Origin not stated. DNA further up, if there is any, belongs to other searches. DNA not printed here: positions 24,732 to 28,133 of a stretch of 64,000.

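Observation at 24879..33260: Giant 2793-aa ORF with an HEXXH motif between the tail-lysozyme gene and the endolysin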

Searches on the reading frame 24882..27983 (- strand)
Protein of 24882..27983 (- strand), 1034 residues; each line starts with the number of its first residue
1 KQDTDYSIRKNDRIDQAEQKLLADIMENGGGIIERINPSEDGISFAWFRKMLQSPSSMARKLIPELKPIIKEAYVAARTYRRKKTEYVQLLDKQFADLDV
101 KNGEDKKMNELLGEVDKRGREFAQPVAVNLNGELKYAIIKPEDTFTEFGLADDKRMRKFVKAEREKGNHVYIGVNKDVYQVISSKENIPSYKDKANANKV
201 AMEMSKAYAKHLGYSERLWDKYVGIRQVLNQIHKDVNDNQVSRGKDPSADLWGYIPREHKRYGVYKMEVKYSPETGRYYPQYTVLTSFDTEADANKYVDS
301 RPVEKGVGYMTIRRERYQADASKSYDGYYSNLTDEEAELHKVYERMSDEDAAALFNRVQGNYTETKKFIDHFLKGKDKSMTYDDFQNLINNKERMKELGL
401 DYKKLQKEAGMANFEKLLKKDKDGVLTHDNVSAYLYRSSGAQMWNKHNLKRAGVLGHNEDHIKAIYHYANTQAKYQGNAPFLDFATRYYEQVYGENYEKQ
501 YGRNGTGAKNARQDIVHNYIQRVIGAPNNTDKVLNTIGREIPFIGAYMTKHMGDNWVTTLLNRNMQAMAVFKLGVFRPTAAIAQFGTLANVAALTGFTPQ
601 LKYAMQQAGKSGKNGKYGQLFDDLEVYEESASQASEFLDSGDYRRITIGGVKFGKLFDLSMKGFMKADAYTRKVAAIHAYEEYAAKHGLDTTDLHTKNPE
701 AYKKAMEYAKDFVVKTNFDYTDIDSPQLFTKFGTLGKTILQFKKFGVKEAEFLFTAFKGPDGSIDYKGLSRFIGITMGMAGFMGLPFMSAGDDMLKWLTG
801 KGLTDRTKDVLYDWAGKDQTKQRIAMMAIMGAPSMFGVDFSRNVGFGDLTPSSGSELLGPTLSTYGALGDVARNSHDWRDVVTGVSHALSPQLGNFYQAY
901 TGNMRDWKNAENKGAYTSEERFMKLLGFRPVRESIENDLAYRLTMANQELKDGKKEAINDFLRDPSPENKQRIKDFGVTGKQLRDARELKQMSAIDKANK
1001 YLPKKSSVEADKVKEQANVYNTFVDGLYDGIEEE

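Call 24: find_homologous_proteins(query=window:24882-27983:-, max_evalue=0.001)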
Query window:24882-27983:-: 8000 candidates shared short words with the query, none scored E <= 0.001.

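Call 47: search_protein_representatives(alignment_id=A2)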
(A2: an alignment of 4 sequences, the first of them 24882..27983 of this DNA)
Query: 4 sequences, 1035 profile positions. Proteins with E-value up to 0.001 (for the whole library): 1790; up to 1e-10: 560; up to 1e-30: 259. The best 150 are listed.
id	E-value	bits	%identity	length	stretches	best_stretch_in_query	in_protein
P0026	0.0e+00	2056.7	-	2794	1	1-1035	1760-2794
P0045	0.0e+00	1091.4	-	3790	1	12-1016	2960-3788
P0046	1.6e-173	595.7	-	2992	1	33-1018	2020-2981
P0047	3.1e-173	594.8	-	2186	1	14-973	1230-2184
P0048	3.9e-173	594.4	-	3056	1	32-1028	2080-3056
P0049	2.1e-166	572.2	-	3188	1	30-1015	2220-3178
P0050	2.6e-163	561.9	-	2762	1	21-1009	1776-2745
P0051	1.9e-159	549.1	-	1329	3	448-1014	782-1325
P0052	7.1e-158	543.9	-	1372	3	448-1016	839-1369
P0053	3.0e-156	538.5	-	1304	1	39-1024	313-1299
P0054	1.7e-153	529.5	-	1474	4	448-1015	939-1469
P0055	7.7e-153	527.2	-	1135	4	448-1016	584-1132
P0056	2.2e-152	525.7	-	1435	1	11-1025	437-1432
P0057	1.6e-142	493.1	-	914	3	448-1013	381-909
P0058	1.3e-136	473.5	-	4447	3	448-1018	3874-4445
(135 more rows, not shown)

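Call 57: search_protein_families(library=pfam, alignment_id=A6, max_evalue=0.00001)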
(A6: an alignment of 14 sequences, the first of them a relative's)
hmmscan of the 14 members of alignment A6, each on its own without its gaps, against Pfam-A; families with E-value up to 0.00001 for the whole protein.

A. member 1, P0058 (4447 aa): 3 families
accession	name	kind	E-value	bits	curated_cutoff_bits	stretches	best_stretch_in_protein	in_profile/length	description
PF18823.6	InPase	-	7.9e-45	152.5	26.8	1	675-809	3-135/135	Inorganic Pyrophosphatase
PF18814.6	PBECR5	-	3.2e-25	89.8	25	1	1931-2142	12-212/239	phage-Barnase-EndoU-ColicinE5/D-RelE like nuclease5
PF04002.20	RadC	-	4.6e-07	30.2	22.1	1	1445-1545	5-93/121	RadC-like JAB domain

B. families by the number of members that match (of 14 scanned): 20 families
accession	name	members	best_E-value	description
PF18763.7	ddrB-ParB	5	1.3e-37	ddrB-like ParB superfamily domain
PF04851.21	ResIII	5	1.7e-16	Type III restriction enzyme, res subunit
PF01464.25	SLT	4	8.6e-11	Transglycosylase SLT domain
PF00271.37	Helicase_C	4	3.4e-10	Helicase conserved C-terminal domain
PF13871.12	Helicase_C_4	3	4.6e-86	C-terminal domain on Strawberry notch homologue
PF08291.16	Peptidase_M15_3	3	3.3e-10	Peptidase M15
PF06414.18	Zeta_toxin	2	1.1e-17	Zeta toxin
PF13671.12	AAA_33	2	4.2e-10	AAA domain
PF00176.29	SNF2-rel_dom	2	2.9e-09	SNF2-related domain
PF13872.12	AAA_34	1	1.5e-118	P-loop containing NTP hydrolase pore-1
PF18823.6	InPase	1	7.9e-45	Inorganic Pyrophosphatase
PF18799.6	LPD5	1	6.6e-44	Large polyvalent protein-associated domain 5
PF18814.6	PBECR5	1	3.2e-25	phage-Barnase-EndoU-ColicinE5/D-RelE like nuclease5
PF18796.6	LPD1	1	4.8e-21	Large polyvalent protein-associated domain 1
PF18812.6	PBECR3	1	1e-20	phage-Barnase-EndoU-ColicinE5/D-RelE like nuclease3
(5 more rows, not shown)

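Call 77: search_dna_similar(query=P0057, collection=phages, mode=protein, max_rows=40, rows=spread)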
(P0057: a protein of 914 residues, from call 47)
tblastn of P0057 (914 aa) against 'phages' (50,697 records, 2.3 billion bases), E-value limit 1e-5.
Records with a match: 1; places in all: 1; records where one place covers at least 80% of the query: 0.
Best place of each record, by identity: <60% 1.
By first word of the organism name: Caudoviricetes 1.
By host as written in the record: - 1.
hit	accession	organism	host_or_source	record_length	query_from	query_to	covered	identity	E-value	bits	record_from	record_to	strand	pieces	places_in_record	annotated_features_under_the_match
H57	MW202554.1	Caudoviricetes sp.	Manatee Spring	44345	377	828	49%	24.2%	2e-15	87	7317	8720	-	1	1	large tegument protein uL36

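Call 78: get_annotated_region(hit=H57, flank=12000)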
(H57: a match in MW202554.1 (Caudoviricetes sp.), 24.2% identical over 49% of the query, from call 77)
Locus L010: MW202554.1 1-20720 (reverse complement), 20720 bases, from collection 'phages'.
description: Podoviridae sp. isolate ctLwi270, complete genome.
organism: Caudoviricetes sp. (NCBI taxid 2832643)
taxonomy: Viruses; Duplodnaviria; Heunggongvirae; Uroviricota; Caudoviricetes
host: -; source: Manatee Spring; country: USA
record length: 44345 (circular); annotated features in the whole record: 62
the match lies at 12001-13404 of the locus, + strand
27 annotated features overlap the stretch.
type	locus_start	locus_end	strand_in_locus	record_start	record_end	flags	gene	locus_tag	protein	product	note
CDS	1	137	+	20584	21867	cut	-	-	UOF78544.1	hypothetical protein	-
CDS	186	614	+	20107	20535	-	-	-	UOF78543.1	hypothetical protein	-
CDS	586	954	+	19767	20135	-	-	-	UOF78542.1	hypothetical protein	-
CDS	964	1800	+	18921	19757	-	-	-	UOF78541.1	hypothetical protein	-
CDS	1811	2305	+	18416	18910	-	-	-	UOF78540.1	hypothetical protein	-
CDS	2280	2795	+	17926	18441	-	-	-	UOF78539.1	hypothetical protein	-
CDS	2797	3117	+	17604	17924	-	-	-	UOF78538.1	hypothetical protein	-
CDS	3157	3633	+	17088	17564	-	-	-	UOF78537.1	hypothetical protein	-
CDS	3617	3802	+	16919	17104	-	-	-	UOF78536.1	hypothetical protein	-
CDS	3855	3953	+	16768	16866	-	-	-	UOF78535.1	hypothetical protein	-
CDS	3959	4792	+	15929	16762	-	-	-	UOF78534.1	hypothetical protein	-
CDS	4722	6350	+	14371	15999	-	-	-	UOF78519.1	phage stabilization protein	-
CDS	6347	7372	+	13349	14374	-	-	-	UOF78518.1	tail collar domain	-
CDS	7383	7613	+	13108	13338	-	-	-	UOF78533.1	hypothetical protein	-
CDS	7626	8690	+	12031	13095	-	-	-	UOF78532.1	hypothetical protein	-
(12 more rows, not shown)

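Call 80: find_related_loci(query=A7, collection=genome_contigs, flank=10000)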
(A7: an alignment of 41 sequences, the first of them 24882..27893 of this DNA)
Query A7 (1004 aa) in genome_contigs; peptide patterns used: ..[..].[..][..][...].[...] (x = any residue, [..] = any of these).
89 stretches matched a pattern; 19 encode a relative of the query (tblastn E <= 1e-3); 19 distinct loci.
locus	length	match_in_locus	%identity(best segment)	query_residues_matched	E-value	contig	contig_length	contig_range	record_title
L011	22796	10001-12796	36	3-939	2e-162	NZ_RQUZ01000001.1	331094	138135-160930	Veillonella seminalis strain ADV4313-2 contig_0001, whole genome shotgun sequence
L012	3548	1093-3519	34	3-834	2e-131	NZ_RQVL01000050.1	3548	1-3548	Veillonella sp. VA139 contig_0050, whole genome shotgun sequence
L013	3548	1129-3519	35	13-834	3e-130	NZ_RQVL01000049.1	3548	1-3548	Veillonella sp. VA139 contig_0049, whole genome shotgun sequence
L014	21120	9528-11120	28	419-979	1e-49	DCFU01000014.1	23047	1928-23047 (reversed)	MAG TPA_asm: Megamonas sp. UBA1796 UBA1796_contig_79353, whole genome shotgun sequence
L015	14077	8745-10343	27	419-981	3e-47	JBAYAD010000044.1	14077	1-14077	MAG: Selenomonadaceae bacterium isolate SO_2016_CLC_T1_61 scaffold03875_PH3_Jul14_2016, whole genome shotgun sequence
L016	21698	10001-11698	24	367-962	1e-43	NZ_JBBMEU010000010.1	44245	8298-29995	Megasphaera intestinihominis strain CLA-AA-H81 CLAAAH81_contig_10_length_44245, whole genome shotgun sequence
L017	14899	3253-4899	27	420-963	1e-41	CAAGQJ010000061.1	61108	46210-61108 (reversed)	MAG TPA_asm: Bacilli bacterium, isolate HGM10836, WGS project CAAGQJ010000000 data, contig: SRS820617_35_k75_330927, who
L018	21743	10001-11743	24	367-970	3e-41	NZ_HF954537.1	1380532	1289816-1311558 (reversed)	Megasphaera massiliensis strain NP3, whole genome shotgun sequence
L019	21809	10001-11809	26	368-984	8e-41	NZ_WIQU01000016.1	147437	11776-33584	Pectinatus frisingensis strain MB174 PFRB_19.1, whole genome shotgun sequence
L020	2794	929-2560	25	419-980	4e-40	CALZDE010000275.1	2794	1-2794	MAG: uncultured Selenomonadaceae bacterium isolate SRR14474052_bin.9_metaWRAP_v1.3_MAG genome assembly, contig: ERZ94239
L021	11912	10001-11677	25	417-969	2e-39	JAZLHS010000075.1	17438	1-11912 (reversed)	MAG: Selenomonadaceae bacterium isolate T1900044980_TA20190042.MAGScoT_cleanbin_000028 SGB_4115_k141_1261589, whole geno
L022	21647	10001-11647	27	420-963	2e-39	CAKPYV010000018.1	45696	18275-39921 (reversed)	MAG: uncultured Anaerovibrio sp. isolate REFINED_METABAT215_TOP10_CONTIGS_1500_ASSEMBLY_K77_MERGED__Hadza_MoBio_hadza-I-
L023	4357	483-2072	27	419-974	6e-38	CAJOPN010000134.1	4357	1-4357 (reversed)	uncultured Selenomonadaceae bacterium isolate Rumen_Coassembly_mag_2278 genome assembly, contig: k87_12692062, whole gen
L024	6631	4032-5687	22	419-980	2e-35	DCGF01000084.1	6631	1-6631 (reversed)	MAG TPA_asm: Ruminococcaceae bacterium UBA1785 UBA1785_contig_18149, whole genome shotgun sequence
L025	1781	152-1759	25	368-909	2e-34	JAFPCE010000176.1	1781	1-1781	MAG: Selenomonadaceae bacterium isolate RGIG1010 Dairy_cattle_Rectum.Co__c2573503, whole genome shotgun sequence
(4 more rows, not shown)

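Call 88: predict_structure(alignment_id=A7)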
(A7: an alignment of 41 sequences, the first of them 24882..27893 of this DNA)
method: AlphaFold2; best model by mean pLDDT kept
length: 1004 residues; sequences in the alignment: 41
mean_pLDDT: 78.9   pTM: 0.72
mean pLDDT of the five models: 78.9, 76.1, 74.3, 73.6, 71.5
residues with pLDDT >= 90: 298; 70-90: 483; 50-70: 125; < 50: 98
segments of 3 or more residues with pLDDT < 50: 1-13, 287-302, 309-317, 327-330, 346-350, 380-409, 607-613, 1001-1004
pLDDT, mean of each block of 10 residues (from residue 1): 37 66 86 89 90 89 91 94 88 90 91 90 91 95 87 94 94 95 96 94 91 79 78 82 75 79 82 65 59 39 52 43 46 61 51 56 74 64 43 42 39 58 72 89 91 91 87 81 91 84 81 81 79 78 75 86 93 94 85 78 48 53 75 88 95 95 92 94 88 86 82 82 85 89 89 75 74 84 90 90 88 65 65 76 82 81 86 86 90 89 86 82 90 93 91 90 79 65 74 65 44
secondary structure, 60 per line:
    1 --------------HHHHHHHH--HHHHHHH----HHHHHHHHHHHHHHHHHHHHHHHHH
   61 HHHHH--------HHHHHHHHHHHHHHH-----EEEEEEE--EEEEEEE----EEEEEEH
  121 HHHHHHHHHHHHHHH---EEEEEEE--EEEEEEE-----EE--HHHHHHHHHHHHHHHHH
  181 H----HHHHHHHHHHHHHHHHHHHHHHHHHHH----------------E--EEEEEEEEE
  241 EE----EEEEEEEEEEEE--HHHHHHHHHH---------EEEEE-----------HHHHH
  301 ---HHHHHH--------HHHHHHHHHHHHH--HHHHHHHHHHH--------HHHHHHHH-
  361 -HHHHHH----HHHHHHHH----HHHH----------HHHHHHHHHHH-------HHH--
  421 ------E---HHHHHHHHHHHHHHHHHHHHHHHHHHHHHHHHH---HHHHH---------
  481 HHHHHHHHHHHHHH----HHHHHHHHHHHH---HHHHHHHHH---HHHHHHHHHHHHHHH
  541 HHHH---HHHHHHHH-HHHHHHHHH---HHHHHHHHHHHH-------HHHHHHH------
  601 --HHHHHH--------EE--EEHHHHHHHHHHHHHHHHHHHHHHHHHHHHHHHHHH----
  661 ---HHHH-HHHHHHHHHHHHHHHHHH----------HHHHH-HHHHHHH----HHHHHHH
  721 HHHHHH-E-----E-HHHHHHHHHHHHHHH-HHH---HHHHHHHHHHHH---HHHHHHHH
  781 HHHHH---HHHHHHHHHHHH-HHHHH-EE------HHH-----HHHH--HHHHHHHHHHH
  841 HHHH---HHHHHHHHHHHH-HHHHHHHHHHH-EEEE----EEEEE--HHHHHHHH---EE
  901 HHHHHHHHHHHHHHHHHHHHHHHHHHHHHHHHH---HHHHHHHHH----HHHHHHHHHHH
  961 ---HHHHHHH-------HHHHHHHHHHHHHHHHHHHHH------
elements in order (helices of 4 or more, strands of 3 or more residues): H15-22 H25-31 H36-65 H74-88 E94-100 E103-109 E114-119 H120-135 E139-145 E148-154 H164-181 H186-212 E232-242 E247-258 H261-270 E280-284 H296-300 H304-309 H318-330 H333-343 H352-359 H362-367 H372-379 H384-387 H398-408 H431-463 H467-471 H481-494 H499-510 H514-522 H526-544 H548-555 H557-565 H569-580 H588-594 H603-608 H623-656 H664-667 H669-686 H697-701 H703-709 H714-726 H736-750 H758-769 H773-785 H789-800 H802-806 H824-827 H830-844 H848-859 H861-871 E873-876 E881-885 H888-895 H901-933 H937-945 H950-960 H964-970 H978-998

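Call 102: search_solved_structures(query=A7, max_evalue=1)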
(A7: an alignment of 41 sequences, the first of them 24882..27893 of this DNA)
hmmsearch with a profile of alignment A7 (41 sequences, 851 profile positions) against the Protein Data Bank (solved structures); distinct sequences matched with E-value up to 1: 2.
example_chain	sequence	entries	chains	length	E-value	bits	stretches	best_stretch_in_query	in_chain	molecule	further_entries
8gjg_A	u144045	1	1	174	0.86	10.9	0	77-163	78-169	gluc_A04_0005 Binder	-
5yi0_B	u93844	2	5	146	0.95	10.8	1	779-834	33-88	Zinc transport transcriptional regulator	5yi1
